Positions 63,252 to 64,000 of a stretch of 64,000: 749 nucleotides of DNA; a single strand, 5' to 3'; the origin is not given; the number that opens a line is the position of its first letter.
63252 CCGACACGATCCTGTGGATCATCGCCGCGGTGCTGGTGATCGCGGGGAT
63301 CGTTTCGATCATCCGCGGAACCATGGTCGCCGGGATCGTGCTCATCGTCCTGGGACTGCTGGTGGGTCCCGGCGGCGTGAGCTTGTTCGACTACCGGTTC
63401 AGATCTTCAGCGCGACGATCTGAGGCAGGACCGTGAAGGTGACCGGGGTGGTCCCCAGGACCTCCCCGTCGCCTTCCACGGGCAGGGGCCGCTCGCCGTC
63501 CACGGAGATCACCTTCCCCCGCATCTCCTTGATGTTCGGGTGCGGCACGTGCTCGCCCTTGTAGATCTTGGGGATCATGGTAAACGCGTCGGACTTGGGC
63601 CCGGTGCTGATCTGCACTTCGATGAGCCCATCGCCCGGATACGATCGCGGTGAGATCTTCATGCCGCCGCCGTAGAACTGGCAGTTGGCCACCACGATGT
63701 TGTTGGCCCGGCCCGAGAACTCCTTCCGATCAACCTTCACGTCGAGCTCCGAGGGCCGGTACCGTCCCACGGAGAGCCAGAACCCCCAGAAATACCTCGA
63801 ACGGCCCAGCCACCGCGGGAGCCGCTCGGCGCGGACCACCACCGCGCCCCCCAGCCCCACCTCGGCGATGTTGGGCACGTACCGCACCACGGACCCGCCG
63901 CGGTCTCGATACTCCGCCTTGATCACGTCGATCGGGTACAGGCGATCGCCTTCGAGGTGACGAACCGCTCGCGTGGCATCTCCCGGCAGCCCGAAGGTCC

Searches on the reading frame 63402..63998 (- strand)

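Call 7: search_protein_families(library=ncbifam, proteins=[window:63402-63998:-], max_evalue=0.00001)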
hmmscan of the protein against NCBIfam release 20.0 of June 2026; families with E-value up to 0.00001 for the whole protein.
window:63402-63998:- (199 aa): 7 families
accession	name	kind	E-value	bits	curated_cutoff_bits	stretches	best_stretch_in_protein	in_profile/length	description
NF009604.0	PRK13057.1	equivalog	1.6e-19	70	274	1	3-196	104-291/302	lipid kinase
NF008882.0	PRK11914.1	equivalog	4.6e-18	65.4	302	1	36-194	138-297/306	diacylglycerol kinase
TIGR00147.1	TIGR00147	subfamily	1.6e-17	63.4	118.65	1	58-198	152-293/296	YegS/Rv2252/BmrU family lipid kinase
NF009602.0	PRK13054.1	equivalog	1e-13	51.1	284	1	5-198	105-291/301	lipid kinase YegS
NF009603.0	PRK13055.1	subfamily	2.2e-10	40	342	1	40-196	135-296/335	diacylglycerol kinase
NF009874.0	PRK13337.1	equivalog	1.8e-09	37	385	1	37-196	129-290/305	diacylglycerol kinase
TIGR03702.1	lip_kinase_YegS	equivalog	3.4e-09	36.2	387.45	1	21-197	117-286/295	lipid kinase YegS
